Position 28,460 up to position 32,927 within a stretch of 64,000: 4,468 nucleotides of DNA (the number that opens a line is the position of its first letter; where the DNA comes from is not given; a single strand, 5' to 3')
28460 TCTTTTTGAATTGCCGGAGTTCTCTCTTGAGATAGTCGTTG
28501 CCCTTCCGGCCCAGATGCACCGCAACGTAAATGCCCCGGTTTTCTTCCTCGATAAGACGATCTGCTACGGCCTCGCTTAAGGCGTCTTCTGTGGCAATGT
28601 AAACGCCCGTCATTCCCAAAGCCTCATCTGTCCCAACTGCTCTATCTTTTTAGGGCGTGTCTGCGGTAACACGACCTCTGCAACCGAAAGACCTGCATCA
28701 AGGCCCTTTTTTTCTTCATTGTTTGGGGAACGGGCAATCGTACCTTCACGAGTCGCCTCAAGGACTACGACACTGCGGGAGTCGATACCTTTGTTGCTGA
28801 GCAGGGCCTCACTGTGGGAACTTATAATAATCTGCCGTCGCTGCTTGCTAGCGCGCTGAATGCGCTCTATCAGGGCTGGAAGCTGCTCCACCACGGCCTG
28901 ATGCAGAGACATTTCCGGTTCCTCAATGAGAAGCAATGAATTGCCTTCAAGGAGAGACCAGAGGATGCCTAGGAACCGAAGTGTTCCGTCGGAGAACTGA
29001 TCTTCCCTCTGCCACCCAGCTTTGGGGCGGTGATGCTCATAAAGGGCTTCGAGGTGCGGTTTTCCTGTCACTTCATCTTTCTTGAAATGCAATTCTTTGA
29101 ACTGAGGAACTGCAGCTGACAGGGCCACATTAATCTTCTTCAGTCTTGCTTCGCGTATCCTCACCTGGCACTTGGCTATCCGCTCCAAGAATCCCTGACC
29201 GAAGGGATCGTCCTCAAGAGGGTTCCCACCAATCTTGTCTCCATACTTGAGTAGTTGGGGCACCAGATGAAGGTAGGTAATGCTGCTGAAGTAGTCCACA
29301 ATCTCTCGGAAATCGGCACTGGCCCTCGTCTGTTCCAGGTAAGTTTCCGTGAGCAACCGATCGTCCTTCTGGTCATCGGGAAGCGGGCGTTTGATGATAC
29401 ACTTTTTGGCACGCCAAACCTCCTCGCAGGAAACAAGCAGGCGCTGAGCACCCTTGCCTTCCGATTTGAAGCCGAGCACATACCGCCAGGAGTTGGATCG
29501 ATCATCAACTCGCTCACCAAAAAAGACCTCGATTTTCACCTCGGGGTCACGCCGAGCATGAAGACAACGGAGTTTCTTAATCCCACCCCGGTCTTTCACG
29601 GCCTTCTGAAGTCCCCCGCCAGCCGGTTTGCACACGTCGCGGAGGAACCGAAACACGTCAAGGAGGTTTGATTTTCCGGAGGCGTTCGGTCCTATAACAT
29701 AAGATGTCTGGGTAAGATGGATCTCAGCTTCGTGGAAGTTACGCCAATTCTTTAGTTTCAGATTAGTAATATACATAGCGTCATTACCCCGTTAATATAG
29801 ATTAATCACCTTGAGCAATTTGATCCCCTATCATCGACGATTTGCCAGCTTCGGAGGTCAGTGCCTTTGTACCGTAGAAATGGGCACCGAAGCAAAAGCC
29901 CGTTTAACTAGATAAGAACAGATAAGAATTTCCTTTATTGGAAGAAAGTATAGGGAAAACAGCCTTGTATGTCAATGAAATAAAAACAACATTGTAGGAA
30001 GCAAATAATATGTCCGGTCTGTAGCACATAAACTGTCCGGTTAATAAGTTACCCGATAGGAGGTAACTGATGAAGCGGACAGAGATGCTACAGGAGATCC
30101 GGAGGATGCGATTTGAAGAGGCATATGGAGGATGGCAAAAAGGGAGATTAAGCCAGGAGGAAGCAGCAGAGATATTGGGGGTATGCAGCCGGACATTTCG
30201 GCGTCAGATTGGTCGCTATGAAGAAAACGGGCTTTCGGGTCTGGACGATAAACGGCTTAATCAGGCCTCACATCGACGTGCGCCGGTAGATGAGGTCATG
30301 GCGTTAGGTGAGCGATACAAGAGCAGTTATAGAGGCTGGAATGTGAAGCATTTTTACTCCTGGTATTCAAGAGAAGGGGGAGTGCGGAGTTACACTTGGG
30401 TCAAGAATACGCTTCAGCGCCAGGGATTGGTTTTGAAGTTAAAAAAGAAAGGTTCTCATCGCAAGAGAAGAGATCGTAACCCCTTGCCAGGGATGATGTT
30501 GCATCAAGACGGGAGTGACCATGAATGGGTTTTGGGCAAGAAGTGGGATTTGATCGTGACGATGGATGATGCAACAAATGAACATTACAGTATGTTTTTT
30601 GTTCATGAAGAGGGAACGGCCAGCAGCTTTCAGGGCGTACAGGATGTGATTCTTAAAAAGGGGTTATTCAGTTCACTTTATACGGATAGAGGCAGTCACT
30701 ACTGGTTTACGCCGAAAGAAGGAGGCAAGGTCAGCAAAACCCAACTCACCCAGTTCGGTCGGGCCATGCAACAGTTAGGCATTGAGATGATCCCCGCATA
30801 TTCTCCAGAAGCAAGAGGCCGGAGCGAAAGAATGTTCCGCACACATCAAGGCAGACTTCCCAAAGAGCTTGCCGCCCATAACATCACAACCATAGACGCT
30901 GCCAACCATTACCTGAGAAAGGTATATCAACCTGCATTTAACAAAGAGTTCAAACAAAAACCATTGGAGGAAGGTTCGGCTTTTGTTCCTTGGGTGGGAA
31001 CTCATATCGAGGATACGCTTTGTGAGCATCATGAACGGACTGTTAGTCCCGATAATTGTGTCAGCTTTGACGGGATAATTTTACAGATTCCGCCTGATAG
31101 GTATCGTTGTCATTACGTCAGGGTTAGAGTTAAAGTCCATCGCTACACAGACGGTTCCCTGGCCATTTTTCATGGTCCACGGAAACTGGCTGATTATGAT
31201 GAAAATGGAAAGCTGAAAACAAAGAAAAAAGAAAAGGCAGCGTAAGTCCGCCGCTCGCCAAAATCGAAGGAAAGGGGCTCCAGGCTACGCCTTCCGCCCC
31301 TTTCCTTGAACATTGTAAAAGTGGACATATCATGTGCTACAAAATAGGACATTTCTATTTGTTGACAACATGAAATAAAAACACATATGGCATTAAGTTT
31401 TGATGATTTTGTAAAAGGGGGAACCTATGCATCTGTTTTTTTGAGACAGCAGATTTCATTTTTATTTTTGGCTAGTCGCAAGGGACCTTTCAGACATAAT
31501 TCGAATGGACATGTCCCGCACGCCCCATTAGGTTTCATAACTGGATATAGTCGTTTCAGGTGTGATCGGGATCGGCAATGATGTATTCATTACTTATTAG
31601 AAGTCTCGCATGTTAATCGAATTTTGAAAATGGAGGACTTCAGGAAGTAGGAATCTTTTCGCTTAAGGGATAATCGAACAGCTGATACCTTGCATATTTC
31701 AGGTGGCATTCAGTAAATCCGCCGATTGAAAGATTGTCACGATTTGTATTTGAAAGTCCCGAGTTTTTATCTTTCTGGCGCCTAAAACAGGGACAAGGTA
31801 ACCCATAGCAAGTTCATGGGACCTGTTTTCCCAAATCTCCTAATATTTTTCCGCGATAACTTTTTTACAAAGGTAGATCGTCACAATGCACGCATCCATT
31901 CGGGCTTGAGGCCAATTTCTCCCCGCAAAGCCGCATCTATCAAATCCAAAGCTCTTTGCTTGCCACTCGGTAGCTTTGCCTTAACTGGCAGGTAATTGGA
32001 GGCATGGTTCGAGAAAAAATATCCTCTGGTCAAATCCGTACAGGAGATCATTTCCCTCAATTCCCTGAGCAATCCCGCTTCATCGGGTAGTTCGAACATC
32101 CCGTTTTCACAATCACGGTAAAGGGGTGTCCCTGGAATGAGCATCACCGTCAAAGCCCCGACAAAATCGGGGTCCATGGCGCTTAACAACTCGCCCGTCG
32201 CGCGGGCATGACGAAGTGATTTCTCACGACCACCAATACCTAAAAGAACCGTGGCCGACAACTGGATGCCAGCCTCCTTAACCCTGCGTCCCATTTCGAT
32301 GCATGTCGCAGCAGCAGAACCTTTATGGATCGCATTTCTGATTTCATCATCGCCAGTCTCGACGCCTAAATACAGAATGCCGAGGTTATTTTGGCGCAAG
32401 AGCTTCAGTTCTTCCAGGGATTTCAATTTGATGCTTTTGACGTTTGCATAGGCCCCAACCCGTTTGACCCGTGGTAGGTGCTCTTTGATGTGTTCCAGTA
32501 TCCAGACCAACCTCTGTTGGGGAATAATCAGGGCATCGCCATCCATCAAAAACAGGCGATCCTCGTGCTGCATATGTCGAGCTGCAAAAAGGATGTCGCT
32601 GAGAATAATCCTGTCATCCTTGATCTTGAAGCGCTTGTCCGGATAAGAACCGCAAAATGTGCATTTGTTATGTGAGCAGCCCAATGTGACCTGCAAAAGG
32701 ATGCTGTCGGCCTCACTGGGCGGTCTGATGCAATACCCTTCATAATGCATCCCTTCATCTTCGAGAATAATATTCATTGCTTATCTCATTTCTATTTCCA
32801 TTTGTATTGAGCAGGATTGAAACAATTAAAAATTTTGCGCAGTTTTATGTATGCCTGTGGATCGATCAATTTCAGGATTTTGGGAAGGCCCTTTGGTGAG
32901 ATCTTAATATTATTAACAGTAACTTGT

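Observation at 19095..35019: Cassette-array-like accessory island: unrelated minus-strand gene modules bracketed by shared non-coding modules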

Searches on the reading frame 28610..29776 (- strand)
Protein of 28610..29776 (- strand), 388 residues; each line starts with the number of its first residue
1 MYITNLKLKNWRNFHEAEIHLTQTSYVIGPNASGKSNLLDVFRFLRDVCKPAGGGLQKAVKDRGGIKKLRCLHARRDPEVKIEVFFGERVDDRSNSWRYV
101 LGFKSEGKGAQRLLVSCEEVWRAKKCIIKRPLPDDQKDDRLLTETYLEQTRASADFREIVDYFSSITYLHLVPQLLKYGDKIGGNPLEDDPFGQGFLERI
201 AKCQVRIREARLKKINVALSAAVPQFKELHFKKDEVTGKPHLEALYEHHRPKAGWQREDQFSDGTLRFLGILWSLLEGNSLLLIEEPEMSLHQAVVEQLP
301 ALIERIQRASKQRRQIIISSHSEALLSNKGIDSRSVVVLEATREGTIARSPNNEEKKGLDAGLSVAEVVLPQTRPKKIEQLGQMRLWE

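Call 9: search_protein_families(library=pfam, proteins=[window:28610-29776:-], max_evalue=0.01)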
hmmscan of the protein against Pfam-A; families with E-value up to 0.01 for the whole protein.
window:28610-29776:- (388 aa): 6 families
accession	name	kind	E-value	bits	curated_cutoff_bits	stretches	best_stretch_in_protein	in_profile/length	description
PF13304.12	AAA_21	-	3.5e-37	129.5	27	1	27-327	4-304/304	AAA domain, putative AbiEii toxin, Type IV TA system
PF13175.12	AAA_15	-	4.3e-18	66.5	32.1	2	1-46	1-47/374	AAA ATPase domain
PF02463.25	SMC_N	-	2.6e-08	34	40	1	2-44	1-46/220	RecF/RecN/SMC N terminal domain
PF13555.12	AAA_29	-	1.2e-06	28.7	27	1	4-42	2-42/61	P-loop containing region of AAA domain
PF13476.12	AAA_23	-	7.6e-05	23.9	27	1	6-45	2-42/201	AAA domain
PF11398.14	DUF2813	-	0.00041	20.3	21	0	1-42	1-42/372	Protein of unknown function (DUF2813)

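Call 47: search_protein_families(library=padloc, proteins=[window:28610-29776:-], max_evalue=0.001)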
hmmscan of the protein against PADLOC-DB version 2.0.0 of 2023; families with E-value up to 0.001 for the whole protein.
window:28610-29776:- (388 aa): 104 families (the best 25 are shown)
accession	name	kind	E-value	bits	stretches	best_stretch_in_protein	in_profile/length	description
PDLC04180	HEC-01A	-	2.6e-149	495.6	1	1-383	1-380/382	-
PDLC04178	HEC-01A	-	3.7e-45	152.6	1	2-361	8-366/399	-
PDLC02980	AriA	-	2.5e-34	117.6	1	27-326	4-303/304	-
PDLC04175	HEC-01A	-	5.9e-31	105.8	2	209-355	199-339/363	-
PDLC04177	HEC-01A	-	4.2e-29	99.7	2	260-353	276-367/393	-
PDLC04182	HEC-01A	-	1.4e-28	98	2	3-119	4-121/406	-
PDLC04176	HEC-01A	-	8.2e-24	82.6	1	1-328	1-323/371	-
PDLC02335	AbiLi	-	1.9e-23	81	1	3-340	50-252/326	AbiLi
PDLC04391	PDC-M07A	-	2.1e-23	81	2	3-71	2-68/412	-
PDLC04183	HEC-01A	-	3.7e-21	73.6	2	3-79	5-78/402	-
PDLC04392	PDC-M07A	-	6.7e-20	69.5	2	149-327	179-352/432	-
PDLC04184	HEC-01A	-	1e-19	68.9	2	3-122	2-133/464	-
PDLC02979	AriA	-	1.1e-19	69.5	2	1-46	1-47/373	-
PDLC04179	HEC-01A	-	1.5e-19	68.5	2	217-346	300-423/459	-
PDLC04144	HEC-01B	-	2.3e-19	67.8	2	1-106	1-103/395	-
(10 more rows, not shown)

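Call 55: find_encoding_contigs(protein=window:28610-29776:-, flank=10000, max_places=6)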
Protein window:28610-29776:- (388 aa): 1 contig read that carries it; 1 place shown.
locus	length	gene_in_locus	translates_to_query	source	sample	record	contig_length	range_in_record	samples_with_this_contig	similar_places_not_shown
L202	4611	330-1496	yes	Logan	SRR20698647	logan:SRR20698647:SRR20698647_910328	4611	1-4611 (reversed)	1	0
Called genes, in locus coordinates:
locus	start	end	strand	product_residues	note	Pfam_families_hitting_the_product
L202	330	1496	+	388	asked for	PF02463:SMC_N (weak), PF13175:AAA_15, PF13555:AAA_29 (weak), PF13304:AAA_21, PF13175:AAA_15 (weak)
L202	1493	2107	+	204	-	PF14103:DUF4276 (weak)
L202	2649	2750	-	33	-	-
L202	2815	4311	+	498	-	-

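Call 106: find_homologous_proteins(query=window:28610-29776:-, max_evalue=1e-60)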
Query window:28610-29776:- (388 aa): 7945 proteins with E <= 1e-60 among 8000 candidates; the best 120 are listed.
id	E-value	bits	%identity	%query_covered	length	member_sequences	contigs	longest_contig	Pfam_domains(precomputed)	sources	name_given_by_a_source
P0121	1.2e-258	875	100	100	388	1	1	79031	PF13175.13,PF13555.13,PF02463.26,PF13304.13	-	-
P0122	6.8e-226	767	88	100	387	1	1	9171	PF13175.13,PF13476.13,PF13555.13,PF02463.26,PF13304.13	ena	-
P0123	4.0e-223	758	87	100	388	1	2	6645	PF13175.13,PF13476.13,PF13555.13,PF02463.26,PF13304.13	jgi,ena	-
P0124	3.0e-218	742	85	99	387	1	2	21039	PF13175.13,PF13555.13,PF02463.26,PF13304.13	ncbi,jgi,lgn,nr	ncbi:MAG: chromosome segregation protein SMC [Desulfobacteraceae bacterium]|nr:MAG: chromosome segre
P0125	8.9e-218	741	85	100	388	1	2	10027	PF13175.13,PF02463.26,PF13304.13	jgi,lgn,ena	-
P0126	4.3e-217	739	86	100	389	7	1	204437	PF13175.13,PF13476.13,PF13555.13,PF02463.26,PF13304.13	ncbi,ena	-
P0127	8.1e-217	738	84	100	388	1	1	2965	PF13175.13,PF13476.13,PF13555.13,PF02463.26,PF13304.13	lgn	-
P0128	3.4e-216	736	84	100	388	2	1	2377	PF11398.15,PF13175.13,PF13476.13,PF13555.13,PF02463.26,PF13304.13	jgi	jgi:predicted ATPase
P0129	4.7e-215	732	84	100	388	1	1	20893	PF13175.13,PF13476.13,PF13555.13,PF02463.26,PF13304.13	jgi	jgi:predicted ATPase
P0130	1.8e-214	730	84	100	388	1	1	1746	PF13175.13,PF13476.13,PF13555.13,PF02463.26,PF13304.13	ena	-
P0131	1.7e-213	727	86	100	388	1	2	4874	PF13175.13,PF13555.13,PF02463.26,PF13304.13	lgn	-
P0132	4.9e-213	725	83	100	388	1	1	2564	PF13175.13,PF13476.13,PF13555.13,PF02463.26,PF13304.13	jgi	jgi:predicted ATPase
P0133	6.0e-213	725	81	100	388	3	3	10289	PF13175.13,PF13476.13,PF13555.13,PF02463.26,PF13304.13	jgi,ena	jgi:predicted ATPase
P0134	6.9e-212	721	84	100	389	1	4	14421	PF13175.13,PF13476.13,PF13555.13,PF02463.26,PF13304.13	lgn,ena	-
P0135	4.3e-211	719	83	100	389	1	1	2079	PF13175.13,PF13555.13,PF02463.26,PF13304.13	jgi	jgi:predicted ATPase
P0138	9.8e-210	714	84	100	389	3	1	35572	PF13175.13,PF13555.13,PF02463.26,PF13304.13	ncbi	ncbi:MAG: AAA family ATPase [Syntrophales bacterium]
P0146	1.9e-205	700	82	100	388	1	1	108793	PF13175.13,PF13476.13,PF13555.13,PF02463.26,PF13304.13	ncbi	ncbi:MAG: AAA family ATPase [Syntrophales bacterium]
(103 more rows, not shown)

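Call 107: find_encoding_contigs(protein=P0138, flank=8000, max_places=1)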
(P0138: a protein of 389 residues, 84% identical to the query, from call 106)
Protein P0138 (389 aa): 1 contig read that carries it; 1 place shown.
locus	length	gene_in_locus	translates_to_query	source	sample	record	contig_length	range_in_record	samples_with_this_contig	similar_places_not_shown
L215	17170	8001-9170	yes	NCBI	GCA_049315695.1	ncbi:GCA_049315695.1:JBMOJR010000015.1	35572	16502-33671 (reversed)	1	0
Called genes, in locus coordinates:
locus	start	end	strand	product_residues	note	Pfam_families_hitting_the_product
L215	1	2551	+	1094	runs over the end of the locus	PF00176:SNF2-rel_dom, PF00270:DEAD (faint), PF00271:Helicase_C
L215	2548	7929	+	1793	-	PF07669:Eco57I (weak)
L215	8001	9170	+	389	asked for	PF02463:SMC_N (weak), PF13175:AAA_15, PF13555:AAA_29 (weak), PF13304:AAA_21, PF13175:AAA_15 (weak)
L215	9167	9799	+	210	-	-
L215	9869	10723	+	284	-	-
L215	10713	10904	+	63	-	-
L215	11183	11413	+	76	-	PF09720:Unstab_antitox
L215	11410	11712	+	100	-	PF05016:ParE_toxin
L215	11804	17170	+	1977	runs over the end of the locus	PF00270:DEAD, PF00271:Helicase_C, PF09369:MZB, PF00717:Peptidase_S24 (weak)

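Call 108: find_encoding_contigs(protein=P0146, flank=8000, max_places=1)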
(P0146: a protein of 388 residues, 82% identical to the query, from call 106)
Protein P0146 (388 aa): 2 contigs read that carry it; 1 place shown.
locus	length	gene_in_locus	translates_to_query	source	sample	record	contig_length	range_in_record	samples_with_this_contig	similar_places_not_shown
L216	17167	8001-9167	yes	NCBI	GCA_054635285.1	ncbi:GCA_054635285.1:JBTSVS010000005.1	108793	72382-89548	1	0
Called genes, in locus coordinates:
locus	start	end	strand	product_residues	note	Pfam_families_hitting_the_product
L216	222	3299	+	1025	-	PF04851:ResIII, PF19778:RE_endonuc (weak)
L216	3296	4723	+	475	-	PF04326:SLFN_AlbA_2, PF13749:HATPase_c_4, PF21247:Fic-like_C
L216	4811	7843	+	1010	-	PF01555:N6_N4_Mtase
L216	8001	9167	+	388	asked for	PF02463:SMC_N (weak), PF13175:AAA_15, PF13476:AAA_23 (faint), PF13555:AAA_29 (weak), PF13304:AAA_21, PF13175:AAA_15 (weak)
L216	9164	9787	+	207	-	-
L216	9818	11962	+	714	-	PF00580:UvrD-helicase, PF13245:AAA_19 (weak), PF13361:UvrD_C, PF13538:UvrD_C_2 (faint)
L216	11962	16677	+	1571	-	PF00270:DEAD (faint), PF13646:HEAT_2 (faint), PF13307:Helicase_C_2, PF14493:HTH_40, PF22557:DuOB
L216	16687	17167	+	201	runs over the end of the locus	PF04343:DUF488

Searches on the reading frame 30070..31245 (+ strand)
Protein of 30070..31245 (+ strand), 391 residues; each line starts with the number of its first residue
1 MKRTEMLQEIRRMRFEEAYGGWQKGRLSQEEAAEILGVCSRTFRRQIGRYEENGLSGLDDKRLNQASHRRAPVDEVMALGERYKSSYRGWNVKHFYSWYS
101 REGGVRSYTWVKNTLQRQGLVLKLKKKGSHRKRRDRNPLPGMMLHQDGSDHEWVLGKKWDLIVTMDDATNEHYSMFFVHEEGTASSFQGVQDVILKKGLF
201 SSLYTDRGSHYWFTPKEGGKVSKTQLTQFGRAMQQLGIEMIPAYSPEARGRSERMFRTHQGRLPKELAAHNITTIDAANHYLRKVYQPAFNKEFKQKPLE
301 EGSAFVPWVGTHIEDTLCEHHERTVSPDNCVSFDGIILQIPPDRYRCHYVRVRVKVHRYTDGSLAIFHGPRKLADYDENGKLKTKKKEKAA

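Call 9: search_protein_families(library=pfam, proteins=[window:30070-31245:+], max_evalue=0.01)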
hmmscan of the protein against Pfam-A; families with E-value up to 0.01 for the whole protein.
window:30070-31245:+ (391 aa): 5 families
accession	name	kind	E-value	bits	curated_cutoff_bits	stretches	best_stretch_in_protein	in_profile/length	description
PF13518.12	HTH_28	-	2.1e-07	31.3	25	1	23-62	10-48/52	Helix-turn-helix domain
PF13551.12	HTH_29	-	3.5e-06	27.5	28.1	1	25-65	11-51/64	Winged helix-turn helix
PF13384.12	HTH_23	-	2.7e-05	24.3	24.6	1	26-58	17-49/50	Homeodomain-like domain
PF03683.19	UPF0175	-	0.00025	21.1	27.9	1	11-51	18-58/75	Uncharacterised protein family (UPF0175)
PF07900.17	DUF1670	-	0.0038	17.1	25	1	7-54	87-134/220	Protein of unknown function (DUF1670)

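Call 48: search_protein_families(library=ncbifam, proteins=[window:30070-31245:+], max_evalue=0.001)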
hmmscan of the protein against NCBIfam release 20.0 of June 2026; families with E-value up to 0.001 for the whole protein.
window:30070-31245:+ (391 aa): 3 families
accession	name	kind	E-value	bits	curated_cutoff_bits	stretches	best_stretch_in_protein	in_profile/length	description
NF033594.2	transpos_ISNCY_2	equivalog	6.3e-98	328.3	250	1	22-377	6-365/368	ISNCY family transposase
NF033577.2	transpos_IS481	equivalog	5.6e-24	85.1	224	1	24-280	11-257/284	IS481 family transposase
NF033545.0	transpos_IS630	equivalog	8.2e-08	32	100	1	27-135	13-123/299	IS630 family transposase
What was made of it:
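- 30021..31343 (+): ISNCY-family insertion sequence (transposase 30070-31245), inserted between E4 and promoter C. NCBIfam transpos_ISNCY_2 at 328 bits (call 48).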

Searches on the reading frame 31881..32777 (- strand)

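Call 9: search_protein_families(library=pfam, proteins=[window:31881-32777:-], max_evalue=0.01)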
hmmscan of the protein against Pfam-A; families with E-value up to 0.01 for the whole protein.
window:31881-32777:- (298 aa): 2 families
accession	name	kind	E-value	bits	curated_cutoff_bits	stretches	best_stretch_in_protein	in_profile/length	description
PF04055.27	Radical_SAM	-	6.7e-12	46.3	29.5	1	29-182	2-152/166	Radical SAM superfamily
PF19238.5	Radical_SAM_2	-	0.0039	17.3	26.7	0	122-179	67-124/151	Radical SAM-like domain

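Call 48: search_protein_families(library=ncbifam, proteins=[window:31881-32777:-], max_evalue=0.001)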
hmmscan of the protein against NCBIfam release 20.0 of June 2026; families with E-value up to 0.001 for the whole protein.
window:31881-32777:- (298 aa): 8 families
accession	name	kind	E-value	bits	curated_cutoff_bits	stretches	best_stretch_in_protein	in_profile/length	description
TIGR03471.1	HpnJ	equivalog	1.4e-12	47.2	577.6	1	29-229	201-394/472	hopanoid biosynthesis associated radical SAM protein HpnJ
TIGR04479.1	bcpD_PhpK_rSAM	subfamily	3e-10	39.1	600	1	6-224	224-432/504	PhpK family radical SAM P-methyltransferase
TIGR02026.1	BchE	equivalog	2.9e-06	26.4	481.35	1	24-224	193-388/497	magnesium-protoporphyrin IX monomethyl ester anaerobic oxidative cyclase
TIGR04072.2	rSAM_ladder_B12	equivalog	2e-05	23.4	360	1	26-184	181-334/443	lipid biosynthesis B12-binding/radical SAM protein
TIGR04014.1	B12_SAM_MJ_0865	equivalog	3.7e-05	22.7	360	1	122-221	259-356/434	methyl-coenzyme M reductase glutamine C-methyltransferase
TIGR01210.1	TIGR01210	equivalog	0.00017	20.9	212.15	1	30-179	21-177/313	archaeosine biosynthesis radical SAM protein RaSEA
TIGR03975.1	rSAM_ocin_1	subfamily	0.00045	18.8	281.85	1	35-186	274-417/606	RiPP maturation radical SAM C-methyltransferase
TIGR01212.1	TIGR01212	equivalog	0.0005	19.3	180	0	128-244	133-248/302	tRNA modification radical SAM protein MnmL/YtqA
